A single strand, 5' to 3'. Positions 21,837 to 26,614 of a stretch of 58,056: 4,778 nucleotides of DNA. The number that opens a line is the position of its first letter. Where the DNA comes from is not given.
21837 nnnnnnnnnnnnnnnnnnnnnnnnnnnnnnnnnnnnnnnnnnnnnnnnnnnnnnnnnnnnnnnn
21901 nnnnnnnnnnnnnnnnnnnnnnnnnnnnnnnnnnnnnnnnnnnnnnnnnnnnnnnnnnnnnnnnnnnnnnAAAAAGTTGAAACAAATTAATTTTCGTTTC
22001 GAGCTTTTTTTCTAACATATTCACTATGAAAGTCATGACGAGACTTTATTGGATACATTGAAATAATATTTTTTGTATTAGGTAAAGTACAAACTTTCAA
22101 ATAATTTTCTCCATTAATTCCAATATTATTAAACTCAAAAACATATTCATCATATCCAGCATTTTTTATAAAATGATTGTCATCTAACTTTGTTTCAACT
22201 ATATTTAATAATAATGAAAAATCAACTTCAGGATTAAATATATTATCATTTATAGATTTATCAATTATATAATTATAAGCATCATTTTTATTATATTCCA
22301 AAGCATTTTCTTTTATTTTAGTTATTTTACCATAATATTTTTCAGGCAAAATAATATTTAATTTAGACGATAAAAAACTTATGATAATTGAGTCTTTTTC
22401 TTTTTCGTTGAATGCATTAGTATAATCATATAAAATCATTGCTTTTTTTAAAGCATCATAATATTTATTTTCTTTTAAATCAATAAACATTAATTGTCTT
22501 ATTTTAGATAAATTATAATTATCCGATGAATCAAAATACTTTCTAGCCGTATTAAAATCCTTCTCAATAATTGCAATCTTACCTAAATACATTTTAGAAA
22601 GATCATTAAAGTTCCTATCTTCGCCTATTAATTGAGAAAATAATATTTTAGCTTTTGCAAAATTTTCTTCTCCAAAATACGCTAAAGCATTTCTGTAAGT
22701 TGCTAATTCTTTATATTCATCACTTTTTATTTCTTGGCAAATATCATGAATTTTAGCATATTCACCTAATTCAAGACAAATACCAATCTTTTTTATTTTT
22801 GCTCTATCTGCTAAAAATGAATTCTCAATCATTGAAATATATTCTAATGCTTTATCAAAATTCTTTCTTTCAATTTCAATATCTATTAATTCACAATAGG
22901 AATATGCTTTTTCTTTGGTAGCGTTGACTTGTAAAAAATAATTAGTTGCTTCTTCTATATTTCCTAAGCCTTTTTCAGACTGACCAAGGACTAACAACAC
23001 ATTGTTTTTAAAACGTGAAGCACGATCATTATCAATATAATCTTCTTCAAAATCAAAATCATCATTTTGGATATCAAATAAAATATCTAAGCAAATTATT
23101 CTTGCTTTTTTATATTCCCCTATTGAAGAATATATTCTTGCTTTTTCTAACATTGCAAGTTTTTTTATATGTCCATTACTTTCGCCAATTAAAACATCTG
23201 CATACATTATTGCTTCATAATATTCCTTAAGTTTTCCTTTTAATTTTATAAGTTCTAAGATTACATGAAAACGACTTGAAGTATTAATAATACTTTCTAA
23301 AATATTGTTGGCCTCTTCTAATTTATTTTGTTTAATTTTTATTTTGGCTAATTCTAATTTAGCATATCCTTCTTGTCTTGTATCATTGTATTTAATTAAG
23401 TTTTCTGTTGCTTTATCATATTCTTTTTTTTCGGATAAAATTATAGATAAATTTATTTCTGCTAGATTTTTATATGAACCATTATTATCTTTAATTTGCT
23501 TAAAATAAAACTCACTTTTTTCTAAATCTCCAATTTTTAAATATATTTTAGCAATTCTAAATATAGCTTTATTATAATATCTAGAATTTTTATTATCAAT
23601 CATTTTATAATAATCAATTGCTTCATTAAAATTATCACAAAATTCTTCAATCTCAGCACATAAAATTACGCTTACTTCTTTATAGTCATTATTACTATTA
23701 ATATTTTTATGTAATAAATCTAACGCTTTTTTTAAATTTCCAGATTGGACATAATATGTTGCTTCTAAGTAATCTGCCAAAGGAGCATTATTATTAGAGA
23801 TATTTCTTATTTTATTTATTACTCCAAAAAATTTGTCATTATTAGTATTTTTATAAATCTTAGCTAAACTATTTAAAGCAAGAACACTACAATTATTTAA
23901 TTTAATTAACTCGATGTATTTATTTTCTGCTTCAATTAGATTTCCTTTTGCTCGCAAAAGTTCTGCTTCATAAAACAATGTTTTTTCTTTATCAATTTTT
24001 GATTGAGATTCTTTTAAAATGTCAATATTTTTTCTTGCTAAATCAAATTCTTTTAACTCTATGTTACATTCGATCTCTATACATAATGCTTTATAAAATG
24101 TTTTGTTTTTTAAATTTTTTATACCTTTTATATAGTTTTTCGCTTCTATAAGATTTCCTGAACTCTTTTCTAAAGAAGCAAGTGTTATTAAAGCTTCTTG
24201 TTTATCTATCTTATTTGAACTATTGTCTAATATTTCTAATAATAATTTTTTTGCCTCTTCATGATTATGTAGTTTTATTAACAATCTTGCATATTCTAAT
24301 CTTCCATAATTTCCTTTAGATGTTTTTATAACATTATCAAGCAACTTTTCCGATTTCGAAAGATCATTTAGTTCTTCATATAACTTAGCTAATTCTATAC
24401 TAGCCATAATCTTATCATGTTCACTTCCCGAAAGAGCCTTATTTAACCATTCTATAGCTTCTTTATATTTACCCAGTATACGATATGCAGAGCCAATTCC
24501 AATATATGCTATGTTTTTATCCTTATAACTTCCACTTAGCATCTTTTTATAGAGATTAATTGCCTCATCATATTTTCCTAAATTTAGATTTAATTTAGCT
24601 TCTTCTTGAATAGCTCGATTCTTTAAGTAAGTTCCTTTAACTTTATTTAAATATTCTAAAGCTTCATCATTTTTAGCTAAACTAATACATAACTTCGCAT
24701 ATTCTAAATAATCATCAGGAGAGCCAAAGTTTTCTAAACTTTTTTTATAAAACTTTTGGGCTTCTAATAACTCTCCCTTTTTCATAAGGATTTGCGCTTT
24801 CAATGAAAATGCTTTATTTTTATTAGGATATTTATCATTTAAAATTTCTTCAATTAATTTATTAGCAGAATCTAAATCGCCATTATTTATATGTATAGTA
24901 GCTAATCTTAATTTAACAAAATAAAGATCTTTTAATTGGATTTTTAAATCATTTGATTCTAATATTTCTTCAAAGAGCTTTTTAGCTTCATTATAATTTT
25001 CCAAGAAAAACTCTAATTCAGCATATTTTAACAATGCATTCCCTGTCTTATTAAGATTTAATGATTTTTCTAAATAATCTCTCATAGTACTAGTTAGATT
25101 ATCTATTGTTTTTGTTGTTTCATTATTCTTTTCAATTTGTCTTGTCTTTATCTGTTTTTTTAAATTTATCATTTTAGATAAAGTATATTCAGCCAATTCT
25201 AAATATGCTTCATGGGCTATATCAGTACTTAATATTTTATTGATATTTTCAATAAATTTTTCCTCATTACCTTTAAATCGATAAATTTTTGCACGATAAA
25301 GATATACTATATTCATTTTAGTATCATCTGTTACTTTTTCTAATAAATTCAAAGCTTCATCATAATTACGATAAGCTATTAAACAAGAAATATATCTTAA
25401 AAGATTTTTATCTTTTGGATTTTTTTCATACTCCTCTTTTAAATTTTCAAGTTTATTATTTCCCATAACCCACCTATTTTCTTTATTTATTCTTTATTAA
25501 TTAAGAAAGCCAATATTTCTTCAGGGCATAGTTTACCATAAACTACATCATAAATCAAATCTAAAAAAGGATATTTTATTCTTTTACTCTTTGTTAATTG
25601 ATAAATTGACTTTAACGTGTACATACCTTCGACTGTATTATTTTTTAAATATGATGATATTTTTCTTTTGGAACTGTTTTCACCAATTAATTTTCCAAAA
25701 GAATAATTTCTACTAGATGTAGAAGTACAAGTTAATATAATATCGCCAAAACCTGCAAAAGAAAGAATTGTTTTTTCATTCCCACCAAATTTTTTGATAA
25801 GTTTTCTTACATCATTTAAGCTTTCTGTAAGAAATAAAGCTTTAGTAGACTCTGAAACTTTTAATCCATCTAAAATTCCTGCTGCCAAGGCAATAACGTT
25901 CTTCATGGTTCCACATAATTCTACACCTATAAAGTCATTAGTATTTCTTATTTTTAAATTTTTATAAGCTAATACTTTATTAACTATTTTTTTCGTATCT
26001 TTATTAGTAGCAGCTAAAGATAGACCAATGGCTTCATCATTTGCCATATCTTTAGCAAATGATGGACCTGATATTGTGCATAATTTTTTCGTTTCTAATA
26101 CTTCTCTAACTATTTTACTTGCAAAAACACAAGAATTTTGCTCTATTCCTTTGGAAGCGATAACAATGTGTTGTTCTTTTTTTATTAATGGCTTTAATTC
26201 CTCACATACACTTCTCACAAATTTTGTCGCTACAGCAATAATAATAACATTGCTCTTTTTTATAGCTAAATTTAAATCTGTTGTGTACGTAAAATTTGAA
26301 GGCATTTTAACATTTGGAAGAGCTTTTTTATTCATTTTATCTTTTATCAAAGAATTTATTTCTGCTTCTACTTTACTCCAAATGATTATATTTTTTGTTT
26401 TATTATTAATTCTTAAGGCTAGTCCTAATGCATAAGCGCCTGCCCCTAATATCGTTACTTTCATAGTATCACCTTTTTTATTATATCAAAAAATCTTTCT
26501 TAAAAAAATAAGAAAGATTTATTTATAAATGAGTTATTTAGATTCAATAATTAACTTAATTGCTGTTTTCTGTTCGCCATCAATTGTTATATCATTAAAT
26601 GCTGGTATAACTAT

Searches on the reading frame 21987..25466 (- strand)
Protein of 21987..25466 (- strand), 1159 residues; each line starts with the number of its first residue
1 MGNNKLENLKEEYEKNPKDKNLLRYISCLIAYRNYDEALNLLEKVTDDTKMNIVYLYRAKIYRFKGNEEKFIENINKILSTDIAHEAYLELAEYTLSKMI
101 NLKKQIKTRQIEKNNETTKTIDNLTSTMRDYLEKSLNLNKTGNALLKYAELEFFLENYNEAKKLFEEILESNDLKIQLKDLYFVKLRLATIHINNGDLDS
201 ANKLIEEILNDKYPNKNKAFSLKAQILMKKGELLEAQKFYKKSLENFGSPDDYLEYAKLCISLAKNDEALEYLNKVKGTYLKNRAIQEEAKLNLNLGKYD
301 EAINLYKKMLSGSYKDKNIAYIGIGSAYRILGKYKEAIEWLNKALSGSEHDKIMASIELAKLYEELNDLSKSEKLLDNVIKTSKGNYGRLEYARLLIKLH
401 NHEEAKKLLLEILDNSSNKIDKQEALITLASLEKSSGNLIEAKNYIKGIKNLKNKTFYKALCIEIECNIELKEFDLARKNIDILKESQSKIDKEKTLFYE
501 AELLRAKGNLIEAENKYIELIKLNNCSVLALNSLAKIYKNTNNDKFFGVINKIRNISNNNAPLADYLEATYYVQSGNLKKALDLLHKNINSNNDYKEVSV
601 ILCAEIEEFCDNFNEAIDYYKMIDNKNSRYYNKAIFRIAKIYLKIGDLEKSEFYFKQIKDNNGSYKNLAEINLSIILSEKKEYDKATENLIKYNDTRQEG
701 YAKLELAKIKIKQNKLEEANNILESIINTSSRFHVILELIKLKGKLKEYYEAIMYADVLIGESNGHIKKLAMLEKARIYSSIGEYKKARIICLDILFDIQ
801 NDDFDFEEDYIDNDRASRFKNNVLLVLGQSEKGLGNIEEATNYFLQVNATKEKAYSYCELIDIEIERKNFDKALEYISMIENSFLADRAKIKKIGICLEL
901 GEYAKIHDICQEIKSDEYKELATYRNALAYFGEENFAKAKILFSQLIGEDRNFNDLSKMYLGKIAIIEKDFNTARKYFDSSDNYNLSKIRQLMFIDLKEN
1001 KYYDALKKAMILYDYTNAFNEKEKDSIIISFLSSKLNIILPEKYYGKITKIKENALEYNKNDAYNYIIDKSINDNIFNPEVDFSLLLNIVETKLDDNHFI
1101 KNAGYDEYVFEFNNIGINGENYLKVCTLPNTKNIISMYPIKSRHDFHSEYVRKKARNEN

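Call 53: search_protein_families(library=pfam, proteins=[window:21987-25466:-], max_evalue=0.0001)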
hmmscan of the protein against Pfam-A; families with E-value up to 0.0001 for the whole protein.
window:21987-25466:- (1159 aa): 19 families
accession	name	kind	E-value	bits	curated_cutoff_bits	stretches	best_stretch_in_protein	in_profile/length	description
PF14559.12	TPR_19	-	7.2e-31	106.8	25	0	332-380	5-52/68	Tetratricopeptide repeat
PF13428.12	TPR_14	-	1.4e-25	87.5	23.5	0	321-360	4-42/44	Tetratricopeptide repeat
PF07719.23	TPR_2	-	1.2e-23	81.6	27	0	320-345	3-28/34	Tetratricopeptide repeat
PF13424.12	TPR_12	-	1.1e-22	80.4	30.1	2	294-347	14-74/77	Tetratricopeptide repeat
PF09976.15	TPR_21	-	3.1e-19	69.9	25.5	1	143-249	77-178/193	Tetratricopeptide repeat-like domain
PF13432.12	TPR_16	-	4.8e-19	68.9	32.7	1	289-345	3-58/65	Tetratricopeptide repeat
PF12895.13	ANAPC3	-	9.2e-17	61.5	27.2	1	194-275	1-81/82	Anaphase-promoting complex, cyclosome, subunit 3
PF13176.12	TPR_7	-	8e-15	54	27.9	0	295-315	11-31/36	Tetratricopeptide repeat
PF13181.12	TPR_8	-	7.2e-12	44.9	25.7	0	320-346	3-29/34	Tetratricopeptide repeat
PF13374.12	TPR_10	-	4.9e-11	42.7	27.5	0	322-348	6-32/42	Tetratricopeptide repeat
PF17874.7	TPR_MalT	-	4e-09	36.6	45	0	332-428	175-281/336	MalT-like TPR region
PF13174.12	TPR_6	-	4.5e-09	36.8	26.3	0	144-170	2-28/33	Tetratricopeptide repeat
PF25058.1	ARM_TT21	-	4.9e-09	36.8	27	0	569-644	64-140/155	Tetratricopeptide repeat protein 21 ARM repeat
PF25062.1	ARM_TT21_N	-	6.4e-09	36.3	40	0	189-302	107-221/222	Tetratricopeptide repeat protein 21 N-terminal ARM repeat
PF01535.26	PPR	-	8.6e-08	32.4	25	0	296-311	13-28/31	PPR repeat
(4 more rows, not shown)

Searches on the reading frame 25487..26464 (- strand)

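Call 53: search_protein_families(library=pfam, proteins=[window:25487-26464:-], max_evalue=0.0001)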
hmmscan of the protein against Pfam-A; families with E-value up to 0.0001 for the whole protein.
window:25487-26464:- (325 aa): 5 families
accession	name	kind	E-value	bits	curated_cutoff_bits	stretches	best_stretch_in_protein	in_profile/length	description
PF07479.19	NAD_Gly3P_dh_C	-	9.9e-45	152.7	25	1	177-318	1-141/142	NAD-dependent glycerol-3-phosphate dehydrogenase C-terminus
PF01210.29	NAD_Gly3P_dh_N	-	1.3e-38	132.9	23.1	1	2-156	1-156/158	NAD-dependent glycerol-3-phosphate dehydrogenase N-terminus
PF20618.3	GPD_NAD_C_bact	-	1.4e-15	58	27.6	1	237-302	1-64/66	Bacterial GPD, NAD-dependent C-terminal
PF03807.23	F420_oxidored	-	6.2e-07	30.4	21.6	1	2-101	1-88/94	NADP oxidoreductase coenzyme F420-dependent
PF02558.23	ApbA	-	6.1e-05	23.1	22.2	0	3-110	1-106/150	Ketopantoate reductase PanE/ApbA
